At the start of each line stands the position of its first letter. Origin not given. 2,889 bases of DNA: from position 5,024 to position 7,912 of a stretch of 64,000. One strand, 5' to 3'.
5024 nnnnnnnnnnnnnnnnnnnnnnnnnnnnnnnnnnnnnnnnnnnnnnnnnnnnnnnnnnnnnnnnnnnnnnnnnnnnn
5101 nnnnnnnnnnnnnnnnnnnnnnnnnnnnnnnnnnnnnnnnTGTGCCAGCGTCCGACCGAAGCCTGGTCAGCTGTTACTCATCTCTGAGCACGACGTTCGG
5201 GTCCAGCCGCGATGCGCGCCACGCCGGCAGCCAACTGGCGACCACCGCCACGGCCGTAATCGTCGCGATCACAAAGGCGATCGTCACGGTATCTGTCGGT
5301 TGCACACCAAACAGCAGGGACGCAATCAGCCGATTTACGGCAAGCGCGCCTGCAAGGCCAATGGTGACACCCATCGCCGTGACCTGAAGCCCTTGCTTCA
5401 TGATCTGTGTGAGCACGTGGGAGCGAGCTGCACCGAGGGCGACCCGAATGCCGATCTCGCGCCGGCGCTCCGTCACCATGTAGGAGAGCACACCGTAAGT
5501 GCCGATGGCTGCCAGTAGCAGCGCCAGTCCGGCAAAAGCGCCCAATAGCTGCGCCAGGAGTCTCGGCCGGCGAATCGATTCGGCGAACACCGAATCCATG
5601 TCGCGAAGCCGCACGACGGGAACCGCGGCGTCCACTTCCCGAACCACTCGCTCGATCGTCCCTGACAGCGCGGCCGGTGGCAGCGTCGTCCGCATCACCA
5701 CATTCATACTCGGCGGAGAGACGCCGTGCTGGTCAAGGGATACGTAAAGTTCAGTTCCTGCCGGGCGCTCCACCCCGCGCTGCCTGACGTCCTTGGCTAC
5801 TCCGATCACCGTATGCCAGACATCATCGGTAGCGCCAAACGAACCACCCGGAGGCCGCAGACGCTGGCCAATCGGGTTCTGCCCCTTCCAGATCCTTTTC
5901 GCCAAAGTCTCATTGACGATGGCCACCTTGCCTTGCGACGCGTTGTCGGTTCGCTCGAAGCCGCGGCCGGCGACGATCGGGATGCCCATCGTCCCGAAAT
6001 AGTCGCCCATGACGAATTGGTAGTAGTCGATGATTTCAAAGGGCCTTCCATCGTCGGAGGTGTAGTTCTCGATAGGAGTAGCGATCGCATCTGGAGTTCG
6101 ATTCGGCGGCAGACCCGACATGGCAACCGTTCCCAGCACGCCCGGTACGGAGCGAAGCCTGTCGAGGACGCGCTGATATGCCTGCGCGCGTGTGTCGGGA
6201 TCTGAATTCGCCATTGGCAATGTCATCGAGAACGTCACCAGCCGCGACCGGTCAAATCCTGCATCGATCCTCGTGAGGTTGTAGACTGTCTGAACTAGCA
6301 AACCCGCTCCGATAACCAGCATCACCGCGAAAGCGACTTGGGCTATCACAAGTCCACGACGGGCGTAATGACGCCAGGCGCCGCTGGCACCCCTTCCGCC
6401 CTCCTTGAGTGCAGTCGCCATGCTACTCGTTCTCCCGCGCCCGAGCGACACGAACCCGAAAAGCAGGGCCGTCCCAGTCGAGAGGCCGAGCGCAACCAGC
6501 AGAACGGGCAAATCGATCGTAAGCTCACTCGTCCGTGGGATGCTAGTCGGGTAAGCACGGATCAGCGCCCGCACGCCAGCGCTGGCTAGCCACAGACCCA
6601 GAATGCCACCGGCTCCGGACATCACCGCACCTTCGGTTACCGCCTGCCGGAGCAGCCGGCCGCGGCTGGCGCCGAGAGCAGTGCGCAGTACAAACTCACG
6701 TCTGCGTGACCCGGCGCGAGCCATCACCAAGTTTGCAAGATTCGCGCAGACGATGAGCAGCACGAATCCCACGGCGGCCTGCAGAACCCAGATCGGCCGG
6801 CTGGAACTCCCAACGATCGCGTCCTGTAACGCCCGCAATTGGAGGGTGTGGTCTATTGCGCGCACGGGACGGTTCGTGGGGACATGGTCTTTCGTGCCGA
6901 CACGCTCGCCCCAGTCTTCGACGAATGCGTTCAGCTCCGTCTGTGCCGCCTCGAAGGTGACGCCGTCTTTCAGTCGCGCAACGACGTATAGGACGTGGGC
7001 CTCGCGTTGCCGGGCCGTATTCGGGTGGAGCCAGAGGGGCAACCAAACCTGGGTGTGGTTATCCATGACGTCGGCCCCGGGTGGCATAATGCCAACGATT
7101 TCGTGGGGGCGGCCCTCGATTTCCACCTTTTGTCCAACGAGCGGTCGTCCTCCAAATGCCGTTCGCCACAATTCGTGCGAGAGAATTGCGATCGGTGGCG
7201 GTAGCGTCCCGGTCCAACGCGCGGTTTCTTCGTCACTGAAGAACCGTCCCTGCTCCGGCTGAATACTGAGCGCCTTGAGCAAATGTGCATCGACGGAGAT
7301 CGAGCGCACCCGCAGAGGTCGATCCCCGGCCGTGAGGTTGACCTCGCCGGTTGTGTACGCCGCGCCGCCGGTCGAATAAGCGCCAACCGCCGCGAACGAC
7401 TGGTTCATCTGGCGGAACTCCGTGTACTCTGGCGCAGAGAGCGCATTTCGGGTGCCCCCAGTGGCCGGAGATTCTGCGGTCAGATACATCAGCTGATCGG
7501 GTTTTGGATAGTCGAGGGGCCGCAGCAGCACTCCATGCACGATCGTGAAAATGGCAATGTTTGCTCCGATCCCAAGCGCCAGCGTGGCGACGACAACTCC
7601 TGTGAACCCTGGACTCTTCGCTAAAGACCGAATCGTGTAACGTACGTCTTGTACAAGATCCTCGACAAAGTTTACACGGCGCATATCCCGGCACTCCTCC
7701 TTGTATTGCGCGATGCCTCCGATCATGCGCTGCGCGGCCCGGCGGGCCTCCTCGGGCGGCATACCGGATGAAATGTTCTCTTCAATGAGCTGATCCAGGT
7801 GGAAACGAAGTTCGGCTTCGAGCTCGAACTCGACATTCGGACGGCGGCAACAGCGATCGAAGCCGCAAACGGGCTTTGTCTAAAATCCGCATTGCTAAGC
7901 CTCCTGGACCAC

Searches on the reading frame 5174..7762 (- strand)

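Call 22: search_protein_families(library=pfam, proteins=[window:5174-7762:-], max_evalue=0.00001)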
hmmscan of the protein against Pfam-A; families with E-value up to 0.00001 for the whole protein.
window:5174-7762:- (862 aa): 2 families
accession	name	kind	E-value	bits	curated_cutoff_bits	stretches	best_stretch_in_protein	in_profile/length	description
PF12704.14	MacB_PCD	-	6.1e-39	134.9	27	2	55-279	2-206/207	MacB-like periplasmic core domain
PF02687.27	FtsX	-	2.8e-25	89.1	25.5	2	742-855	2-120/120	FtsX-like permease C-terminal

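Call 25: search_protein_families(library=ncbifam, proteins=[window:5174-7762:-], max_evalue=1e-10)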
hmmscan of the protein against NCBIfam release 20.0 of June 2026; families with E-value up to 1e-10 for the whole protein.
window:5174-7762:- (862 aa): 2 families
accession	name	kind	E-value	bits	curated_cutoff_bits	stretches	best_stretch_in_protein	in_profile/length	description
TIGR03434.1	ADOP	subfamily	9e-256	850.9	622.3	1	36-862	1-803/803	ADOP family duplicated permease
NF007826.0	PRK10535.1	equivalog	1.3e-23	83.1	966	1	721-859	506-645/648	macrolide ABC transporter ATP-binding protein/permease MacB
